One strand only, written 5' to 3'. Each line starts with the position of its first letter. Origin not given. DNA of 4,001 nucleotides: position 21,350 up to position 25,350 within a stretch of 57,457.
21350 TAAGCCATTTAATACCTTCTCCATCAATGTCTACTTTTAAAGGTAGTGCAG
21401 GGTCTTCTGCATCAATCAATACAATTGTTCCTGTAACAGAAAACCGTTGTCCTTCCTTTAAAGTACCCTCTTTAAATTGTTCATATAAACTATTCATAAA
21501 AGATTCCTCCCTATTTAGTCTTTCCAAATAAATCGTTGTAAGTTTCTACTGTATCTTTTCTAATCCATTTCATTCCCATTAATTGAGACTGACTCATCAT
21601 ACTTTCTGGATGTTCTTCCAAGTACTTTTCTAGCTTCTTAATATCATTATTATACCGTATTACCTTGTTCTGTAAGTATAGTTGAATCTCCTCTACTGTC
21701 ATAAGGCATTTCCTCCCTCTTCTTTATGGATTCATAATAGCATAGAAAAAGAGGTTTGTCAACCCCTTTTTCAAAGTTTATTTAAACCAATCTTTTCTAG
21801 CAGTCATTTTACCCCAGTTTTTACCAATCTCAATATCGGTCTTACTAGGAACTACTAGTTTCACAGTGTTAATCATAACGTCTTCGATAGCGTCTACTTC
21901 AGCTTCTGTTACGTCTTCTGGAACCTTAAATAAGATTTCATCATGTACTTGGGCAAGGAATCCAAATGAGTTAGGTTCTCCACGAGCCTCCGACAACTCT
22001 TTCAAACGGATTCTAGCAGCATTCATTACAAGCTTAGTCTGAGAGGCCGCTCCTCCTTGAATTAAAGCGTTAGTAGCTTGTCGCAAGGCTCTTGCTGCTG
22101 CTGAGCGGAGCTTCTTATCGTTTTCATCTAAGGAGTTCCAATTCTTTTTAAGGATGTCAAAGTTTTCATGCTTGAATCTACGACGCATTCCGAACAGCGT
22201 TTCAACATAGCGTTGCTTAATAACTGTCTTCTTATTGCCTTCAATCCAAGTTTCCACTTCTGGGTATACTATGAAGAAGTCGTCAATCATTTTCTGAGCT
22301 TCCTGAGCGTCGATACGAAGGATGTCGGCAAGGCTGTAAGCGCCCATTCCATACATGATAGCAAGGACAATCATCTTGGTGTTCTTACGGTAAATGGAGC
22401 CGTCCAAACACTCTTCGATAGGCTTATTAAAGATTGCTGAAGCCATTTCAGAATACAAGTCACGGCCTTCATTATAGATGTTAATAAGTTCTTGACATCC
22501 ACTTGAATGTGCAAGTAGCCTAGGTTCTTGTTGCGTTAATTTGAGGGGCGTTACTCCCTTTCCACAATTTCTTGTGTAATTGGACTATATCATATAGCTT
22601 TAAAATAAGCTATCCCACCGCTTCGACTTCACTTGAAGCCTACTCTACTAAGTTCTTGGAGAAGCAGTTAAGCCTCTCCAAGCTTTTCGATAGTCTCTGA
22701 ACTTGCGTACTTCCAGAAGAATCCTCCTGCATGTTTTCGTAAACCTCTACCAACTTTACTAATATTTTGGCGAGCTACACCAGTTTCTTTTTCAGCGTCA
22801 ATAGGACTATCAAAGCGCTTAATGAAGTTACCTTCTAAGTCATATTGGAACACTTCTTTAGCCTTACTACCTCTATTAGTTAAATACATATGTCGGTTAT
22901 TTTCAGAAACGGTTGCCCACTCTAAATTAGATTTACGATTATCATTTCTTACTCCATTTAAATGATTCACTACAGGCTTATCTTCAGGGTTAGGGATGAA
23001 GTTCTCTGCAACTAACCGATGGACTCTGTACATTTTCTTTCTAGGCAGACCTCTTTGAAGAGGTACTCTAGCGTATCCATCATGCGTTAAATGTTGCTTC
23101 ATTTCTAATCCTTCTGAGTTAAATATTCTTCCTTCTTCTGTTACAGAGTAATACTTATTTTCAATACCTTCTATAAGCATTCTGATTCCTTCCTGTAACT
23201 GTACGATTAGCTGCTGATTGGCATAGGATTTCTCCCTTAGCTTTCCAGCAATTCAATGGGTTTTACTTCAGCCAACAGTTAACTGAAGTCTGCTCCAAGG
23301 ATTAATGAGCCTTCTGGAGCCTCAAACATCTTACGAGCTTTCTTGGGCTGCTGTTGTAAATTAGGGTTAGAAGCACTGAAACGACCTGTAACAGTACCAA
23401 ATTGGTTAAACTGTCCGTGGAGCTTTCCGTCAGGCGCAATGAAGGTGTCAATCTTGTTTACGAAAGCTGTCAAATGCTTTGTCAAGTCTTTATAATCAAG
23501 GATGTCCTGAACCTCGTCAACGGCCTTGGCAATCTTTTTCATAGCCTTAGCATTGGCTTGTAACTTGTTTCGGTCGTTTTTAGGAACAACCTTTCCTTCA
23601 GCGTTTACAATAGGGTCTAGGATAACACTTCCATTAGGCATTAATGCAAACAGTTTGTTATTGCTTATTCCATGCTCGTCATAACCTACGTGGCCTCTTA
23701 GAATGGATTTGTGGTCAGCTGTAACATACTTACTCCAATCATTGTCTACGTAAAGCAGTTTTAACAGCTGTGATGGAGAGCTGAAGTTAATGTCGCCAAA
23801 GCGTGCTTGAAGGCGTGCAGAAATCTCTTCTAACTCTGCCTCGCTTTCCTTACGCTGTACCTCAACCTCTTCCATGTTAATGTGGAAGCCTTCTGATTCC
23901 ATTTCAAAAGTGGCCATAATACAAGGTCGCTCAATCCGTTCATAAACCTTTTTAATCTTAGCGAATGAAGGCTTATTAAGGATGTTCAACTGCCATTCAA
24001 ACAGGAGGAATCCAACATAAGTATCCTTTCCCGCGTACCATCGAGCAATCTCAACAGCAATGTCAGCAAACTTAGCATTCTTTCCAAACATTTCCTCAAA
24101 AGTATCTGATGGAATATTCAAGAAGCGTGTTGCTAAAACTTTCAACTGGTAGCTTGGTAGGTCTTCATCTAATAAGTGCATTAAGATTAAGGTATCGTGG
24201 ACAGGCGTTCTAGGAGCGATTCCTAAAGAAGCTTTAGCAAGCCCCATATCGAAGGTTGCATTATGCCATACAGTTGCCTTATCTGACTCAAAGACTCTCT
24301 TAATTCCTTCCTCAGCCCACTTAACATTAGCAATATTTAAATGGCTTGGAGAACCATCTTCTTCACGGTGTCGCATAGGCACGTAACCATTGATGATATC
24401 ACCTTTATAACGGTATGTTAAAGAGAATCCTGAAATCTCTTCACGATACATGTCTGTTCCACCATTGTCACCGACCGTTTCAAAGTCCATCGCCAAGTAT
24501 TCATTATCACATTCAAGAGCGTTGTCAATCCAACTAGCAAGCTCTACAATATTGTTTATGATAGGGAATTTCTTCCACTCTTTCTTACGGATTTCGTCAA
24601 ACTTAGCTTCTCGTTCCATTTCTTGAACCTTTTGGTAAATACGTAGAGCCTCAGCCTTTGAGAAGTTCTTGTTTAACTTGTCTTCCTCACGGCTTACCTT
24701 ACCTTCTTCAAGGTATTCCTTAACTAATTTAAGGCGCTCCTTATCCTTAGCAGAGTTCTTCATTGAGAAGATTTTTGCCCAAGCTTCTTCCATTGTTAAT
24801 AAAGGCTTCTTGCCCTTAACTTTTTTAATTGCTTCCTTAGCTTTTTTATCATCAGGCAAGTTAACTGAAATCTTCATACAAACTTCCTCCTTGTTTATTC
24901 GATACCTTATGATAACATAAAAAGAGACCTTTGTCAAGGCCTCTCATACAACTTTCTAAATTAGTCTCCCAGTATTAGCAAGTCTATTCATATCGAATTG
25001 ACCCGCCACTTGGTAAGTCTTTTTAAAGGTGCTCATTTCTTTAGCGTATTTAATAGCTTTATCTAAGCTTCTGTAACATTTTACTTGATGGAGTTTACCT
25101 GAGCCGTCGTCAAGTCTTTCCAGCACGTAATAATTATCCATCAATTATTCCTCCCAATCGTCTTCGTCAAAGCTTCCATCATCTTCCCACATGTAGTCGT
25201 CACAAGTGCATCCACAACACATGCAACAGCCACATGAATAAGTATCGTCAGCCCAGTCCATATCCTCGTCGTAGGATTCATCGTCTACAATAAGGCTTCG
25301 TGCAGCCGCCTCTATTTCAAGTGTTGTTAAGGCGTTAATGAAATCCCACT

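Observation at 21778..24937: DNA polymerase gene split by a group I intron carrying an HNH endonuclease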

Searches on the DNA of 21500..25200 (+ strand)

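Call 4: search_rna_families(source=window, start=21500, end=25200, threshold=evalue, max_evalue=1, show_alignments=3)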
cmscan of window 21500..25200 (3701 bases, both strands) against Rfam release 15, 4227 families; matches with E-value up to 1: 2.
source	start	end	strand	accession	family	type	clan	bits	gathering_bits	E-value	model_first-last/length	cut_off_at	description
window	22561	22887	-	RF00028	Intron_gpI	Intron;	-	24.5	50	0.0025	1-253/253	no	Group I catalytic intron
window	23170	23250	-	RF00028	Intron_gpI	Intron;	-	21.9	50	0.015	60-145/253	no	Group I catalytic intron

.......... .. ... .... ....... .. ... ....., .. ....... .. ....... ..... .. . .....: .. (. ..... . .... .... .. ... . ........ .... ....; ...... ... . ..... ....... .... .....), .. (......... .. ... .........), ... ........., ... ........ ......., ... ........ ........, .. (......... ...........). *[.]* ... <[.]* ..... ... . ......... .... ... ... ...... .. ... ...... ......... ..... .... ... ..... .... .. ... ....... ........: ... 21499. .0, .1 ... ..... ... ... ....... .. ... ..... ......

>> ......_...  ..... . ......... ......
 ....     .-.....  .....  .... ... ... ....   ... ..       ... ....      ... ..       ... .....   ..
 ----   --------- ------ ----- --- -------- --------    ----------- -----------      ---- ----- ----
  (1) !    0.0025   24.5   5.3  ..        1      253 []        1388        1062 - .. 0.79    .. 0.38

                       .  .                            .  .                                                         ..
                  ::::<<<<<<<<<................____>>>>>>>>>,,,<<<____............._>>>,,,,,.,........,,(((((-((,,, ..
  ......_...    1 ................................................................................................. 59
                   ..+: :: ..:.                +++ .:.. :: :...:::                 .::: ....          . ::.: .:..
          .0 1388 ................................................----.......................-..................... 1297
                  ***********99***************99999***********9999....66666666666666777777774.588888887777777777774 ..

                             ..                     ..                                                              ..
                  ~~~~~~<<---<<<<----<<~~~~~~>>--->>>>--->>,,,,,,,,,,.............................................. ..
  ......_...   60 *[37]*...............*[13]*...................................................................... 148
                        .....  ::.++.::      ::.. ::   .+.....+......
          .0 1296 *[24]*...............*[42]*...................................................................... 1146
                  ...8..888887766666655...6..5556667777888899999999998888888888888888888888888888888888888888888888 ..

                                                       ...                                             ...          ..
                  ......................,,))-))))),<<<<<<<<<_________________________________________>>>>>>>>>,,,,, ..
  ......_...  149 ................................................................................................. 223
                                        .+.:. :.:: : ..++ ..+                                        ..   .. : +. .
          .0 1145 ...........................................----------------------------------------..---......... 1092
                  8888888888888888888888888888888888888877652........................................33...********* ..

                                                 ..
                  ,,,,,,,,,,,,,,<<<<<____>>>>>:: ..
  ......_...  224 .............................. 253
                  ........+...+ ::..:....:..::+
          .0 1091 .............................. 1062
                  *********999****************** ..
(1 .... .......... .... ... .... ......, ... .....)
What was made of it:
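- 23201..23260 (-): 5' half of the core. P3 5' strand 23260..23254; P4 23250..23245 with 23217..23212; P5 23241..23235 with 23227..23221; P6 5' strand 23211..23210; P6a 5' strand 23205..23201. It includes the classic P element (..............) and Q element (AAUCAGCAGC). Call 4 (RF00028 positions 60-145, 21.9 bits).
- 22534..22710 (-): 3' half of the core. P6a' 22710..22706; P6' 22702..22701; P7 5' strand 22695..22690 (R element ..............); P7.1 22682..22672 with 22665..22655; P7.2 22640..22635 with 22630..22625; P3' 22620..22614; P8 22613..22607 with 22600..22594; P7 3' strand 22588..22583 (S element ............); P9 22576..22572 with 22567..22563; P9.1 22559..22556 with 22547..22544; terminal G 22534. 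Call 4 (RF00028, 24.5 bits).
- On Group I intron (Rfam RF00028): 24.5 and 21.9 bits against 50 (call 4).
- Checked: Two ordered partial matches to Rfam RF00028 fall inside the insert (call 4).
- RF00028 gives two ordered partial hits inside the insert, E = 0.0025 and 0.015 (call 4). Both Rfam hits in the window are below the gathering score (24.5 and 21.9 bits against 50, call 4). The Rfam score is below threshold (call 4).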

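Call 5: search_dna_similar(query=window:21778-24937:+, collection=phages, mode=near, max_rows=30)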
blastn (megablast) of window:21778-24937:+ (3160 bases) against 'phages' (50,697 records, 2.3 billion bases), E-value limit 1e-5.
Records with a match: 73; places in all: 73; records where one place covers at least 80% of the query: 19.
Best place of each record, by identity: 95-99% 8; 90-95% 39; 80-90% 7; 60-80% 19.
By first word of the organism name: Enterococcus 65; Streptococcus 2; Vibrio 2; Pseudoalteromonas 2; Enterobacter 1; Escherichia 1.
By host as written in the record: Enterococcus faecalis 20; Enterococcus faecalis ATCC 29212 12; Enterococcus sp. 9; Enterococcus faecalis DA653 3; Enterococcus faecalis 002 2; Streptococcus pneumoniae D39 2; Enterococcus faecalis 8413 2; Enterococcus faecalis 2008 2; and 20 more.
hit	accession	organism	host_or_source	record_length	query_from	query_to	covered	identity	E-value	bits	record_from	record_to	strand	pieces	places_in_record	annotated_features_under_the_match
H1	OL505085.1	Enterococcus phage EFap05-1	Enterococcus faecalis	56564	1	3160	100%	95.4%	0e+0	5038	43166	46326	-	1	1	DNA polymerase I (x2) | HNH homing endonuclease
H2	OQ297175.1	Enterococcus phage vB_EfKS5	Enterococcus faecalis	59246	1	3160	100%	95.2%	0e+0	4988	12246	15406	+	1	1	DNA polymerase I (x2) | HNH homing endonuclease | hypothetical protein (x2)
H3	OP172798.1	Enterococcus phage EF653P1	Enterococcus faecalis DA653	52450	5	3160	100%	94.5%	0e+0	4859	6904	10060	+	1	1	hypothetical protein (x3) | DNA endonuclease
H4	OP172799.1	Enterococcus phage EF653P3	Enterococcus faecalis DA653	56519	5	3160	100%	94.5%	0e+0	4859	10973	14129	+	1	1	hypothetical protein (x3) | DNA endonuclease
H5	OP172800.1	Enterococcus phage EF653P5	Enterococcus faecalis DA653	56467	5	3160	100%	94.5%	0e+0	4859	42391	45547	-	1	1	hypothetical protein (x3) | DNA endonuclease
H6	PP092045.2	Enterococcus phage EF_TR1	Enterococcus faecalis ATCC 29212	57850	1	3160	100%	92.5%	0e+0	4527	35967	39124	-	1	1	DNA polymerase (x2) | HNH endonuclease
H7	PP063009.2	Enterococcus phage EF_CW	Enterococcus faecalis ATCC 29212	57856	1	3160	100%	92.5%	0e+0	4527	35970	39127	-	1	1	DNA polymerase (x2) | HNH endonuclease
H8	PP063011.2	Enterococcus phage EF_PFS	Enterococcus faecalis ATCC 29212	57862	1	3160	100%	92.5%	0e+0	4521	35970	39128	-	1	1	DNA polymerase (x3) | HNH endonuclease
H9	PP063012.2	Enterococcus phage EF_KTM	Enterococcus faecalis ATCC 29212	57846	1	3160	100%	92.5%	0e+0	4516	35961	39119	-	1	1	DNA polymerase (x3) | HNH endonuclease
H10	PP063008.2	Enterococcus phage EF_CM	Enterococcus faecalis ATCC 29212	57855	1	3160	100%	92.5%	0e+0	4512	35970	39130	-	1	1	DNA polymerase (x4) | HNH endonuclease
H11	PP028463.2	Enterococcus phage EF_RCK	Enterococcus faecalis ATCC 29212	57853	1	3160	100%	92.5%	0e+0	4510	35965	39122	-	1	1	DNA polymerase (x4) | HNH endonuclease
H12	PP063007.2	Enterococcus phage EF_WCK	Enterococcus faecalis ATCC 29212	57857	1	3160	100%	92.4%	0e+0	4505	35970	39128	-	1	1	DNA polymerase (x2) | HNH endonuclease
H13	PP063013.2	Enterococcus phage EF_TR2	Enterococcus faecalis ATCC 29212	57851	1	3160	100%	92.4%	0e+0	4501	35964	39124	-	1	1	DNA polymerase (x4) | HNH endonuclease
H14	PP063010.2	Enterococcus phage EF_FB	Enterococcus faecalis ATCC 29212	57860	1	3160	100%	92.3%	0e+0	4486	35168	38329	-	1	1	DNA polymerase (x4) | HNH endonuclease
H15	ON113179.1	Enterococcus phage vB_OCPT_PG11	Enterococcus sp.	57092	1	3160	84%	96.8%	0e+0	4426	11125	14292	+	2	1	hypothetical protein (x2) | DNA endonuclease I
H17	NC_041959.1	Enterococcus phage IMEEF1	Enterococcus faecalis 002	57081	1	3160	84%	95.1%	0e+0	4180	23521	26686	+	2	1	DNA polymerase (x2) | DNA polymerase I | HNH endonuclease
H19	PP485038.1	Enterococcus phage Toszka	Enterococcus faecalis ATCC 29212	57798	1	3160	83%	92.7%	0e+0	3799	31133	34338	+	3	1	DNA polymerase I (x2) | HNH endonuclease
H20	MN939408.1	Enterococcus phage vB_EfaS_TV16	Enterococcus faecalis ATCC 29212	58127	1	3160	76%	95.2%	0e+0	3808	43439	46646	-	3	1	DNA polymerase I (x2) | HNH homing endonuclease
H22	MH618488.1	Enterococcus phage vB_EfaS_HEf13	Enterococcus faecalis KCOM 1162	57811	1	3160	76%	94.4%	0e+0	3703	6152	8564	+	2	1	DNA polymerase I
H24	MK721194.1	Enterococcus phage vB_EfaS_Ef7.1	Enterococcus faecalis strain AH7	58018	1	3160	76%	95.0%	0e+0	3746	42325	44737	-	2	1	DNA polymerase I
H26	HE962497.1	Streptococcus phage SP-QS1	Streptococcus pneumoniae D39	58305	1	3160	76%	93.7%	0e+0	3602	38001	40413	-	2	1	gp59: DNA polymerase I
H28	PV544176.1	Enterococcus phage Pumpjack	Enterococcus faecalis ATCC 47077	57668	1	3160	76%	93.4%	0e+0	3575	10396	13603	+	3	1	DNA polymerase (x2) | HNH endonuclease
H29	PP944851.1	Enterococcus phage PMBT56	Enterococcus sp. L2-248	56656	1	3160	76%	93.4%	0e+0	3570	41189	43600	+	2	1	DNA polymerase I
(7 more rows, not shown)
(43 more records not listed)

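Call 6: search_dna_similar(query=window:22534-23281:-, collection=phages, mode=distant, max_rows=40)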
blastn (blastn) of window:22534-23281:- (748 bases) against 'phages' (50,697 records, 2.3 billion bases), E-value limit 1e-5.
Records with a match: 85; places in all: 85; records where one place covers at least 80% of the query: 14.
Best place of each record, by identity: >=99% 9; 95-99% 3; 90-95% 13; 80-90% 37; 60-80% 23.
By first word of the organism name: Vibrio 35; Enterococcus 23; Aeromonas 4; Staphylococcus 3; Bacillus 3; Listeria 2; Lactococcus 2; Escherichia 2; Shigella 2; Pseudoalteromonas 2; and 5 more.
By host as written in the record: - 31; Enterococcus faecalis ATCC 29212 10; Enterococcus faecalis 5; Enterococcus faecalis DA653 3; Vibrio parahaemolyticus 3; Aeromonas sp. 3; Enterococcus faecalis 002 2; Listeria monocytogenes 2; and 19 more.
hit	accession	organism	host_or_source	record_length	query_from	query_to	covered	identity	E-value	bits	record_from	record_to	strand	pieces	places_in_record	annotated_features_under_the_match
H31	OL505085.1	Enterococcus phage EFap05-1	Enterococcus faecalis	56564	1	748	100%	99.3%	0e+0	1327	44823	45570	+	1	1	HNH homing endonuclease | DNA polymerase I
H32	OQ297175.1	Enterococcus phage vB_EfKS5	Enterococcus faecalis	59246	1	748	100%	99.2%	0e+0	1323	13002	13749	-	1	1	HNH homing endonuclease | hypothetical protein (x2) | DNA polymerase I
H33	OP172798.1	Enterococcus phage EF653P1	Enterococcus faecalis DA653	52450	1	746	100%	99.2%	0e+0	1319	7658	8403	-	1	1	DNA endonuclease | hypothetical protein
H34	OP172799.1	Enterococcus phage EF653P3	Enterococcus faecalis DA653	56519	1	746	100%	99.2%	0e+0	1319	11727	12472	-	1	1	DNA endonuclease | hypothetical protein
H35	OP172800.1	Enterococcus phage EF653P5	Enterococcus faecalis DA653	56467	1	746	100%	99.2%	0e+0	1319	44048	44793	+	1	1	DNA endonuclease | hypothetical protein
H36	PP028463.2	Enterococcus phage EF_RCK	Enterococcus faecalis ATCC 29212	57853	1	746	100%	93.0%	0e+0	1110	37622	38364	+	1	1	HNH endonuclease | DNA polymerase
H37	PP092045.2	Enterococcus phage EF_TR1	Enterococcus faecalis ATCC 29212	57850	1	746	100%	93.0%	0e+0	1110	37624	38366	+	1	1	HNH endonuclease | DNA polymerase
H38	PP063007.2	Enterococcus phage EF_WCK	Enterococcus faecalis ATCC 29212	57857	1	746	100%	93.0%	0e+0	1110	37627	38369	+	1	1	HNH endonuclease | DNA polymerase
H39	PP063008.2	Enterococcus phage EF_CM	Enterococcus faecalis ATCC 29212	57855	1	746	100%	93.0%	0e+0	1110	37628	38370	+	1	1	HNH endonuclease | DNA polymerase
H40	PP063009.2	Enterococcus phage EF_CW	Enterococcus faecalis ATCC 29212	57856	1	746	100%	93.0%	0e+0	1110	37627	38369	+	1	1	HNH endonuclease | DNA polymerase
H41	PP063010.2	Enterococcus phage EF_FB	Enterococcus faecalis ATCC 29212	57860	1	746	100%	93.0%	0e+0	1110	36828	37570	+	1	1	HNH endonuclease | DNA polymerase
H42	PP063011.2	Enterococcus phage EF_PFS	Enterococcus faecalis ATCC 29212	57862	1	746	100%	93.0%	0e+0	1110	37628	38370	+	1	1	HNH endonuclease | DNA polymerase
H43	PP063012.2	Enterococcus phage EF_KTM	Enterococcus faecalis ATCC 29212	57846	1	746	100%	93.0%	0e+0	1110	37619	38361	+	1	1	HNH endonuclease | DNA polymerase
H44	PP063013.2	Enterococcus phage EF_TR2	Enterococcus faecalis ATCC 29212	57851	1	746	100%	93.0%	0e+0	1110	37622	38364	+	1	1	HNH endonuclease | DNA polymerase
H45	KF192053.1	Enterococcus phage IMEEF1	Enterococcus faecalis 002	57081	1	748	33%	99.6%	5e-79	437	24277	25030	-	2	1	hypothetical protein | DNA polymerase I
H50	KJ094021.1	Listeria phage LP-114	Listeria monocytogenes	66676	225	366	19%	73.3%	4e-11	76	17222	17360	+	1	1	DNA polymerase I | HNH homing endonuclease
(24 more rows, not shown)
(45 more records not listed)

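Call 7: get_annotated_region(hit=H22, flank=500)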
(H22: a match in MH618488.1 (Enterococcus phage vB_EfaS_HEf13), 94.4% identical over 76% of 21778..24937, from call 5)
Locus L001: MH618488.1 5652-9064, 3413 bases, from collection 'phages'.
description: Enterococcus phage vB_EfaS_HEf13, complete genome.
organism: Enterococcus phage vB_EfaS_HEf13 (NCBI taxid 2283014)
taxonomy: Viruses; Duplodnaviria; Heunggongvirae; Uroviricota; Caudoviricetes; Saphexavirus
host: Enterococcus faecalis KCOM 1162; source: -; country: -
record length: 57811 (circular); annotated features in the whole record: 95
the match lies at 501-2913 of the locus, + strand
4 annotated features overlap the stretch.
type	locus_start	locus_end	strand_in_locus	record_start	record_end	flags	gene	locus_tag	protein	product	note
CDS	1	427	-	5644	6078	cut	-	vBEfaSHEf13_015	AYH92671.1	hypothetical protein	-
CDS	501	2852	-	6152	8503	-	-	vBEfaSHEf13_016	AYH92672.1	DNA polymerase I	-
CDS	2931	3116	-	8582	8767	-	-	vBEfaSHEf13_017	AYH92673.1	hypothetical protein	-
CDS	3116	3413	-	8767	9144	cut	-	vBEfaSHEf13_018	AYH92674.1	hypothetical protein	-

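Call 8: get_annotated_region(hit=H1, flank=500)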
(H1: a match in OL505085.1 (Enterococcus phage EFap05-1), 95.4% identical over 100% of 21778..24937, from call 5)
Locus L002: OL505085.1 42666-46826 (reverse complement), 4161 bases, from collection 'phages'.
description: Enterococcus phage EFap05-1, complete genome.
organism: Enterococcus phage EFap05-1 (NCBI taxid 2900339)
taxonomy: Viruses; Duplodnaviria; Heunggongvirae; Uroviricota; Caudoviricetes; Saphexavirus
host: Enterococcus faecalis; source: sewage water; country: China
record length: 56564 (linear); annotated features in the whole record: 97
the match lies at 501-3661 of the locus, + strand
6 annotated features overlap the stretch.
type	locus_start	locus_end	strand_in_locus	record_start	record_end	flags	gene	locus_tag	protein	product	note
CDS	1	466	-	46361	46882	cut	-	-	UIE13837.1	hypothetical protein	-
CDS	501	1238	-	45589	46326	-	-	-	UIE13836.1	DNA polymerase I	-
CDS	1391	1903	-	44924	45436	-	-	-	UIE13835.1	HNH homing endonuclease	HNH homing endonuclease # Phage intron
CDS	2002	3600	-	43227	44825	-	-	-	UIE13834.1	DNA polymerase I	-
CDS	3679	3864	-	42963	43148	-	-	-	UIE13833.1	hypothetical protein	-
CDS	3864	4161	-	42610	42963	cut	-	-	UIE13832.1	hypothetical protein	-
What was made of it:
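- Checked: The real start is ATG 24877, preceded by AAGGAGG, as annotated in relatives (calls 7, 8).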

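Call 9: get_annotated_region(hit=H17, flank=500)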
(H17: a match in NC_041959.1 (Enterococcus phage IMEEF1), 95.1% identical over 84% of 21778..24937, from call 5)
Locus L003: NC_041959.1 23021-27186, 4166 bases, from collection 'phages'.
description: Enterococcus phage IME-EF1, complete genome.
organism: Enterococcus phage IMEEF1 (NCBI taxid 1351735)
taxonomy: Viruses; Duplodnaviria; Heunggongvirae; Uroviricota; Caudoviricetes; Saphexavirus; Saphexavirus IMEEF1
host: Enterococcus faecalis 002; source: sewage; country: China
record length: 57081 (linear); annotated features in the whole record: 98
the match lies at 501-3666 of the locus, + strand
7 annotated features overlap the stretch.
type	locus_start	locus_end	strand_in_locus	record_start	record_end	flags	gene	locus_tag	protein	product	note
CDS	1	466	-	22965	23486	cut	-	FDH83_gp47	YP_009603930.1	hypothetical protein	-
CDS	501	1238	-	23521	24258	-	-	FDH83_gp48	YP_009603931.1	DNA polymerase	-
CDS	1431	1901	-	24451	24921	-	-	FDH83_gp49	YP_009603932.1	HNH endonuclease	-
CDS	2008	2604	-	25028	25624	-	-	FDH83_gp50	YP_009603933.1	DNA polymerase I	-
CDS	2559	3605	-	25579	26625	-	-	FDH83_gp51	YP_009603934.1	DNA polymerase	3'-5' exonuclease and polymerase domains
CDS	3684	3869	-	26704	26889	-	-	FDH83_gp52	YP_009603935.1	hypothetical protein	-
CDS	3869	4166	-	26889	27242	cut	-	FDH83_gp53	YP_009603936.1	hypothetical protein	-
